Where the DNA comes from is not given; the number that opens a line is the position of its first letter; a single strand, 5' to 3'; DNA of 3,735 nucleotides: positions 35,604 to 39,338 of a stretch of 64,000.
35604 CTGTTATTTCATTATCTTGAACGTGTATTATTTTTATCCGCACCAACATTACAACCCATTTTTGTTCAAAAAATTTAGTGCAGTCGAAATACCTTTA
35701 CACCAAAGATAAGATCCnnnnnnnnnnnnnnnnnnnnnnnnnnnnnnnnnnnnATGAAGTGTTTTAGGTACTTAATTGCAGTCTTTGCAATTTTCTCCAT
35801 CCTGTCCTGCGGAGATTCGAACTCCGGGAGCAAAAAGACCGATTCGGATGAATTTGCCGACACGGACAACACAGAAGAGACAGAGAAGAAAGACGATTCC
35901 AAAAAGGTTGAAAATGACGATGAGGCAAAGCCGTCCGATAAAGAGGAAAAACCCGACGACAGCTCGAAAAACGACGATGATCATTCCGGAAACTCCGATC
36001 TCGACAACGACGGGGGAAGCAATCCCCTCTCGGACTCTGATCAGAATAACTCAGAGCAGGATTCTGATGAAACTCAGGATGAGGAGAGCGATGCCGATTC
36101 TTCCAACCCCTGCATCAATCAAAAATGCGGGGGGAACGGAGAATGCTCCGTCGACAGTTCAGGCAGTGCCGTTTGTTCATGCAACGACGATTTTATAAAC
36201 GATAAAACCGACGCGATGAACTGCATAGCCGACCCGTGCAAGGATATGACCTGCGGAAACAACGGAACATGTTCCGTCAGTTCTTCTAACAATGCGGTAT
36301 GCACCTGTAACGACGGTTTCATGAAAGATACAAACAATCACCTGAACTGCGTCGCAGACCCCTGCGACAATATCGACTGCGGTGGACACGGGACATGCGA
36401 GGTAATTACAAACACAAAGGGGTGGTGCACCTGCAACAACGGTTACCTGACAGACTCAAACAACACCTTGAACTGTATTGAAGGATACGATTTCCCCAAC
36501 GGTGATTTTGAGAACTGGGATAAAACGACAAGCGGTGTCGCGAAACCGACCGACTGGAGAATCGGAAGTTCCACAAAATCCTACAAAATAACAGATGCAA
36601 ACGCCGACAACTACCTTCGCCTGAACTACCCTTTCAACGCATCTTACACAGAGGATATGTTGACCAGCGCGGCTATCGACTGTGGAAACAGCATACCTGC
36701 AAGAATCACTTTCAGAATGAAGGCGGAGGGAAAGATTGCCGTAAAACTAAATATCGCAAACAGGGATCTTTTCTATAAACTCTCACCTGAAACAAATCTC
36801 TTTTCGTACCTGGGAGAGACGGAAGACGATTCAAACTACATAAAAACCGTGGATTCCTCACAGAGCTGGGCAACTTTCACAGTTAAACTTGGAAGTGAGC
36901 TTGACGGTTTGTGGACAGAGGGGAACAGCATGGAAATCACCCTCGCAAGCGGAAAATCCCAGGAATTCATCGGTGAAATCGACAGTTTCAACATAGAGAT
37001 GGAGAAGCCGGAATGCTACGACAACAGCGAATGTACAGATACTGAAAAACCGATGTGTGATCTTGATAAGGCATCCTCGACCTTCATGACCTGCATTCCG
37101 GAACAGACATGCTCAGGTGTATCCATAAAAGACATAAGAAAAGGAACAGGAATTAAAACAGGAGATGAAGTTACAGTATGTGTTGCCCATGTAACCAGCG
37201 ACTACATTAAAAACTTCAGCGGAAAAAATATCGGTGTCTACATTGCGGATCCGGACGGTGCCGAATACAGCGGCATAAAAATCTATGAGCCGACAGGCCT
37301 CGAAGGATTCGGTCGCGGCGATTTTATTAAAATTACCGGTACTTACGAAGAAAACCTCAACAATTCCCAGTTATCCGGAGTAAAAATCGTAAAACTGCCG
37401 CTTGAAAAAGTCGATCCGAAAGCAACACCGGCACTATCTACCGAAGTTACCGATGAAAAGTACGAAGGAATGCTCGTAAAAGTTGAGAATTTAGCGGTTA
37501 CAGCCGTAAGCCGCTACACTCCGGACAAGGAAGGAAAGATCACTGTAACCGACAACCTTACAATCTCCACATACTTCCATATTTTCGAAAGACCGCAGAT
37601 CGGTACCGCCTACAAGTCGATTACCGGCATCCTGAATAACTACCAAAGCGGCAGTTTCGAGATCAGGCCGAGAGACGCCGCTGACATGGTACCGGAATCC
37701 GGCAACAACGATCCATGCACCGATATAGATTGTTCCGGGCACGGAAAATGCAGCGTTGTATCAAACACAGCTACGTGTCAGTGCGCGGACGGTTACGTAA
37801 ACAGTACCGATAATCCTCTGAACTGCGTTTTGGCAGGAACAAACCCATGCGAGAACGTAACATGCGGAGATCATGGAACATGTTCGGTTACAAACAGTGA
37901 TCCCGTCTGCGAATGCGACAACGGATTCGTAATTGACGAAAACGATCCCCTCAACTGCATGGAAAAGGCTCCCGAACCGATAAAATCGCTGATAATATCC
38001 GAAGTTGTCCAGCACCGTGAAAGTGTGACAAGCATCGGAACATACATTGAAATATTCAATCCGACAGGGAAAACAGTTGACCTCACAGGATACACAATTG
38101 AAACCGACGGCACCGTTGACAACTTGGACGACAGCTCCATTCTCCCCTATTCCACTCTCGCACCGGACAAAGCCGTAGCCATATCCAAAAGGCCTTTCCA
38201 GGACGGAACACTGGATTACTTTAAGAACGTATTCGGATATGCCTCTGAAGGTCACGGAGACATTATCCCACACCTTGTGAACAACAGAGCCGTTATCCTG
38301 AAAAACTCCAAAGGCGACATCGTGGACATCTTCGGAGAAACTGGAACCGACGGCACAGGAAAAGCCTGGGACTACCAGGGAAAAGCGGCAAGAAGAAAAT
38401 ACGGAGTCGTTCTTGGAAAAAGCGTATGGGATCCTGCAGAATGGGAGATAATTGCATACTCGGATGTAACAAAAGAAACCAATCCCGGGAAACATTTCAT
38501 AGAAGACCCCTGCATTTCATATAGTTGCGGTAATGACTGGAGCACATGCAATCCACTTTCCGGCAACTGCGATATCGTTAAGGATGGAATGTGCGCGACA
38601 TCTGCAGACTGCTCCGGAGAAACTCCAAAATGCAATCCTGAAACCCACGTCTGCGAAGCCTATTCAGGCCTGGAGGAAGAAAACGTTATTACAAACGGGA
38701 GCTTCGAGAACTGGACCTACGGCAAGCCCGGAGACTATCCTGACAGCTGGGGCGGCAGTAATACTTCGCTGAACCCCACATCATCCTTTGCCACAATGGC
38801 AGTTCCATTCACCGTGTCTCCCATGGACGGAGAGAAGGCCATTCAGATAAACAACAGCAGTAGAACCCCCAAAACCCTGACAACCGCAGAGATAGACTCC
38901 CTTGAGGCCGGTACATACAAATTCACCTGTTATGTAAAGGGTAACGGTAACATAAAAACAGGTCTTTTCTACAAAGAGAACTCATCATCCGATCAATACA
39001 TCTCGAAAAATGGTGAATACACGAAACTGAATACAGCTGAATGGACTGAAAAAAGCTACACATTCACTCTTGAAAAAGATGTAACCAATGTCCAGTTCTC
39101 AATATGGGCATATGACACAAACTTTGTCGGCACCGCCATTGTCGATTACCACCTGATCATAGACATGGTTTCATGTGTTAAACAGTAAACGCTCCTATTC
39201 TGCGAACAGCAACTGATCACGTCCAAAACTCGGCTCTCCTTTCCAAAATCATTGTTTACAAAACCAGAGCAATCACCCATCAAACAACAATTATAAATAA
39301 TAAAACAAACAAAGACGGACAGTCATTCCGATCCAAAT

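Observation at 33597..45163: Expanding family of surface lipoproteins built from EGF-like, lamin-tail, OB-like and jelly-roll-like modules but with no catalytic domain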

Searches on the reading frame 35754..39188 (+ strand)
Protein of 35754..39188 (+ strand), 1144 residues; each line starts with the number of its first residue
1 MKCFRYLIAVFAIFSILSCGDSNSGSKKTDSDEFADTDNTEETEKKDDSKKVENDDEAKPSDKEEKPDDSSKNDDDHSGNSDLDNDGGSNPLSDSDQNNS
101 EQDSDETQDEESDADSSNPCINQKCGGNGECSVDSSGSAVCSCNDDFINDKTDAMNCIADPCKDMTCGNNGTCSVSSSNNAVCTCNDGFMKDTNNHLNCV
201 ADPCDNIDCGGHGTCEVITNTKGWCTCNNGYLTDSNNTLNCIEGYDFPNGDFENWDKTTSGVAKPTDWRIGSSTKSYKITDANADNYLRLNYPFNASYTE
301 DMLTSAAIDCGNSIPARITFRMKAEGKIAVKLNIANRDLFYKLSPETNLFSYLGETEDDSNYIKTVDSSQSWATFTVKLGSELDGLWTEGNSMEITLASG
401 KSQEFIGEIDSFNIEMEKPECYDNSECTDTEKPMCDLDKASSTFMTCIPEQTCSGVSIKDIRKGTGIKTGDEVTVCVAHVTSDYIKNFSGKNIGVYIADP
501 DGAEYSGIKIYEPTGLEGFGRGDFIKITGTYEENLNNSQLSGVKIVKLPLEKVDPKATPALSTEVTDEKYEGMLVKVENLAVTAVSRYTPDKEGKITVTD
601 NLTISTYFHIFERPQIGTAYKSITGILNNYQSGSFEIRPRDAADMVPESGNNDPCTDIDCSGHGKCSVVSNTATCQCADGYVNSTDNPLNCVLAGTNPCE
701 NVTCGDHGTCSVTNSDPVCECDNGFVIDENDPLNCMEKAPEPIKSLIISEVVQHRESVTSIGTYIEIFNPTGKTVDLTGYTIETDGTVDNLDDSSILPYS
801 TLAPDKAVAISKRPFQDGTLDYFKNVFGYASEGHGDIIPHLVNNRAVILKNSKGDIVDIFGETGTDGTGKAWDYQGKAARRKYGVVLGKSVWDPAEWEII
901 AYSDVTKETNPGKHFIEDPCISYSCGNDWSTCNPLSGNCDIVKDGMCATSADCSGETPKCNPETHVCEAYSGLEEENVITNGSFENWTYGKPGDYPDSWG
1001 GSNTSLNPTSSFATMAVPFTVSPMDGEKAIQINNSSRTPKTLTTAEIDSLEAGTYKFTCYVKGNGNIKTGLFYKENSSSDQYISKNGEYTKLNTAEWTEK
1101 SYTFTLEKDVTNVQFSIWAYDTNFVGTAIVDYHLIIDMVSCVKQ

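Call 3: search_protein_families(library=pfam, proteins=[window:35754-39188:+], max_evalue=0.1)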
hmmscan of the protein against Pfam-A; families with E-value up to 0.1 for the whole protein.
window:35754-39188:+ (1144 aa): 7 families
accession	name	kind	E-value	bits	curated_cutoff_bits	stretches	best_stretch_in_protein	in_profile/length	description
PF00932.25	LTD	-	3.8e-12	47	34.3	1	742-861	4-106/109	Lamin Tail Domain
PF06247.17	Plasmod_Pvs28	-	3e-09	37.2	26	3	654-684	1-34/41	Pvs28 EGF domain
PF23106.1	EGF_Teneurin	-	1.5e-07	31.8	24.3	1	208-231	4-22/30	Teneurin-like EGF domain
PF02018.23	CBM_4_9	-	3.2e-07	31.2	25.9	1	977-1119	2-131/136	Carbohydrate binding domain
PF07974.19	EGF_2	-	0.00017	22.3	22.1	2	162-190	1-28/32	EGF-like domain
PF00008.33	EGF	-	0.0075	17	21.5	1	655-682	1-29/32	EGF-like domain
PF12662.13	cEGF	-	0.02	15.2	26.6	0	674-692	3-20/24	Complement Clr-like EGF-like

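Call 4: search_protein_families(library=ncbifam, proteins=[window:35754-39188:+], max_evalue=0.1)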
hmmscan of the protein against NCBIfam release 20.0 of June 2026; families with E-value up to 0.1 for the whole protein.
window:35754-39188:+ (1144 aa): 3 families
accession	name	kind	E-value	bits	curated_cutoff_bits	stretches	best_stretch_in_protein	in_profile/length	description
NF033681.1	ExeM_NucH_DNase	subfamily_domain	1.2e-07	31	300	1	478-600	3-130/546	ExeM/NucH family extracellular endonuclease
TIGR04362.1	choice_anch_C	subfamily_domain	0.0032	17.7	120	1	977-1127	1-150/157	choice-of-anchor C family protein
NF033598.2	elast_bind_EbpS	equivalog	0.0087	15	300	1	9-117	319-437/498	elastin-binding protein EbpS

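Call 15: find_homologous_proteins(query=window:35754-39188:+, max_evalue=0.00001)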
Query window:35754-39188:+ (1144 aa): 21 proteins with E <= 0.00001 among 6739 candidates.
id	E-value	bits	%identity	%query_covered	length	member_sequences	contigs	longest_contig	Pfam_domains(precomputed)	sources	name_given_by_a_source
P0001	0.0e+0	2658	100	100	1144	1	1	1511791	PF00932.26,PF02018.24,PF06247.18,PF23106.2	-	-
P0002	1.5e-136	475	34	64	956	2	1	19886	PF00932.26,PF18942.6,PF07974.20,PF06247.18,PF23106.2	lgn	-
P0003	2.2e-57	213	31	23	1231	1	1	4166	PF03382.21,PF07974.20,PF00008.34,PF06247.18,PF23106.2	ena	-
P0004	3.5e-48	183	38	11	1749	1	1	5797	PF12662.14,PF12661.14,PF07974.20,PF25024.1,PF00008.34,PF12947.14,PF06247.18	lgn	-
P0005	4.4e-46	176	40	9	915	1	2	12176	PF12662.14,PF00932.26,PF07974.20,PF05345.19,PF06247.18,PF23106.2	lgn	-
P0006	4.7e-30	123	36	11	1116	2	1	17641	PF00932.26,PF07974.20,PF25024.1,PF00008.34,PF00053.31,PF23106.2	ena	-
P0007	4.2e-29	119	37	13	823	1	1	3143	PF12661.14,PF07974.20,PF00008.34,PF12947.14,PF06247.18,PF23106.2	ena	-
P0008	8.8e-26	108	28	20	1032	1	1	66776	PF00932.26,PF07974.20,PF25024.1,PF00008.34,PF12947.14,PF21795.4,PF00053.31,PF23106.2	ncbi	-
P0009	3.9e-23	100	28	12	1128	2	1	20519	PF00932.26,PF12661.14,PF07974.20,PF25024.1,PF00008.34,PF21795.4,PF00053.31,PF23106.2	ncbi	-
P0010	4.3e-23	99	29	19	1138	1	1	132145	PF07974.20,PF25024.1,PF00008.34,PF12947.14,PF21795.4,PF23106.2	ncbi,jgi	-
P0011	4.5e-23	99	40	12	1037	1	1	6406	PF12662.14,PF04151.22,PF00008.34,PF12947.14,PF00082.28,PF06247.18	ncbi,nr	ncbi:S8 family serine peptidase [bacterium]|nr:S8 family serine peptidase [bacterium]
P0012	1.3e-19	88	28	19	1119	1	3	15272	PF00932.26,PF07974.20,PF25024.1,PF00008.34,PF12947.14,PF21795.4,PF23106.2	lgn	-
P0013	2.1e-15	74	32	10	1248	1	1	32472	PF00932.26,PF12661.14,PF07974.20,PF25024.1,PF00008.34,PF23106.2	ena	-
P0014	1.1e-12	65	37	11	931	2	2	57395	PF07974.20,PF01436.28,PF25021.2,PF06247.18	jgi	jgi:hypothetical protein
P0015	3.7e-12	63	36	12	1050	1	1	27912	PF13205.13,PF00932.26,PF24973.2,PF07974.20,PF25024.1,PF00008.34,PF21795.4,PF00053.31,PF23106.2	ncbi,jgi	ncbi:MAG: lamin tail domain-containing protein [Myxococcales bacterium]|jgi:hypothetical protein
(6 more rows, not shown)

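Call 16: find_encoding_contigs(protein=P0001, flank=1000, max_places=3)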
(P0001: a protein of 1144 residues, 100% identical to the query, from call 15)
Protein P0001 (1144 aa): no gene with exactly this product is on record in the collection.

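Call 17: find_encoding_contigs(protein=P0002, flank=10000, max_places=3)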
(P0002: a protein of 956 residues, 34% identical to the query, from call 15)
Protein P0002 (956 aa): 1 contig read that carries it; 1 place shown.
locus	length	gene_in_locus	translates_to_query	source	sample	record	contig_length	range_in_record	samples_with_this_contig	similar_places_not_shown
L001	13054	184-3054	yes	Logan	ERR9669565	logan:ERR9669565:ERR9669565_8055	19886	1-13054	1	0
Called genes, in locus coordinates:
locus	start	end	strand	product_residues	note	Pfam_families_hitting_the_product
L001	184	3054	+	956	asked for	PF06247:Plasmod_Pvs28 (faint), PF07974:EGF_2 (faint), PF23106:EGF_Teneurin (faint), PF18942:DUF5689, PF00932:LTD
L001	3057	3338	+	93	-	-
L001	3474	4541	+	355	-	-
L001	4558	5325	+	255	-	-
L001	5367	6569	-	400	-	PF00872:Transposase_mut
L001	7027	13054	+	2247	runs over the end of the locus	PF05593:RHS_repeat (faint)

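Call 23: search_solved_structures(query=window:35754-39188:+, max_evalue=1)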
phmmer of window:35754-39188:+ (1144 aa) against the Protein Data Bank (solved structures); distinct sequences matched with E-value up to 1: 10.
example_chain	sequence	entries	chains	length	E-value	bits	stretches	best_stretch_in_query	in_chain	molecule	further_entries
4c16_A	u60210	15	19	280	0.013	16.6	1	654-768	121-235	E-SELECTIN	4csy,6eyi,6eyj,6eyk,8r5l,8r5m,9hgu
6phb_I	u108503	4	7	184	0.073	14.2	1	105-239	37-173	25 kDa ookinete surface antigen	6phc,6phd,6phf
8ezk_A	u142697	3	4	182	0.088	13.9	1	105-239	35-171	25 kDa ookinete surface antigen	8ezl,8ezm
6azz_A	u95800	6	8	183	0.089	13.9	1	105-239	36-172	Pfs25 | 25 kDa ookinete surface antigen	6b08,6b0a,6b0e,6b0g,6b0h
9i2h_L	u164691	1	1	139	0.12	13.4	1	651-743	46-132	Factor X light chain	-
7txw_A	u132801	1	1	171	0.18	12.9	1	105-238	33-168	Ookinete surface protein P25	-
1g1t_A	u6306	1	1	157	0.25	12.4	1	654-681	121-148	E-SELECTIN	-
2k2s_B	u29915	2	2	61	0.28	12.2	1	690-729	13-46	Micronemal protein 6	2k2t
1esl_A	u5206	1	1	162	0.46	11.5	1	654-683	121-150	HUMAN E-SELECTIN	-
7qab_A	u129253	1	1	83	0.89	10.6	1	160-232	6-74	PVFP-5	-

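Call 86: search_protein_families(library=pfam, proteins=[P0023], max_evalue=0.001)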
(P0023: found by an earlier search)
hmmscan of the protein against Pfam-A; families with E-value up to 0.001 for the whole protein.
P0023 (1051 aa): 5 families
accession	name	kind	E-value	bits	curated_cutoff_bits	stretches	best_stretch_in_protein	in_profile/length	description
PF00932.25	LTD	-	3.8e-25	88.8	34.3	2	877-999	2-107/109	Lamin Tail Domain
PF18942.5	DUF5689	-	1.4e-09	38.6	28.6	1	435-622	4-217/217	Family of unknown function (DUF5689)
PF23106.1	EGF_Teneurin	-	2.4e-09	37.5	24.3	0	675-699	2-22/30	Teneurin-like EGF domain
PF06247.17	Plasmod_Pvs28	-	6.1e-09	36.3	26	1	102-135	1-38/41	Pvs28 EGF domain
PF07974.19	EGF_2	-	9.3e-07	29.5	22.1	0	144-171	1-28/32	EGF-like domain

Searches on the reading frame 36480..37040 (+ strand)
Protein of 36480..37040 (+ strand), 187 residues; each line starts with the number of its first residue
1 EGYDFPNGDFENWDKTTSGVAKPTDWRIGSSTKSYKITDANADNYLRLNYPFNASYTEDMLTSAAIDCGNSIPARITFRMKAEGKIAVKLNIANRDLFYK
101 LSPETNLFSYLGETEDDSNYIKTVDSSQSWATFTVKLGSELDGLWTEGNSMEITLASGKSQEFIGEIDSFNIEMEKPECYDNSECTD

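Call 46: search_protein_families(library=pfam, proteins=[window:36480-37040:+], max_evalue=1)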
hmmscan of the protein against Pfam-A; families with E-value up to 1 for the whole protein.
window:36480-37040:+ (187 aa): 1 family
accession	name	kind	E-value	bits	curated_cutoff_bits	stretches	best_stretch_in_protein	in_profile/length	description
PF21164.2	Dumpy_DPY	-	0.38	11.2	27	1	176-186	1-11/24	Dumpy, DPY module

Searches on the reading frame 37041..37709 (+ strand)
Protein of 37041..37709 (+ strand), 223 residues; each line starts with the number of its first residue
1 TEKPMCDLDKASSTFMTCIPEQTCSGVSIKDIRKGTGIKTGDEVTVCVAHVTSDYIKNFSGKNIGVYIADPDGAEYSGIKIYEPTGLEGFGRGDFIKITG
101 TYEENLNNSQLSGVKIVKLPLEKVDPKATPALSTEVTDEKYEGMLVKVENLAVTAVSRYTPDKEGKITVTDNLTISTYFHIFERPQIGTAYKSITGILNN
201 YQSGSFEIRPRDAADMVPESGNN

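Call 46: search_protein_families(library=pfam, proteins=[window:37041-37709:+], max_evalue=1)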
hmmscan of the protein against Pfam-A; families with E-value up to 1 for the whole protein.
window:37041-37709:+ (223 aa): 2 families
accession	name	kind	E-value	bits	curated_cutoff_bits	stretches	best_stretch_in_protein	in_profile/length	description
PF18942.5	DUF5689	-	2e-05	25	28.6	1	94-215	87-216/217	Family of unknown function (DUF5689)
PF16669.11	TTC5_OB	-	0.017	15.2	30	1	10-57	33-80/115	Tetratricopeptide repeat protein 5 OB fold domain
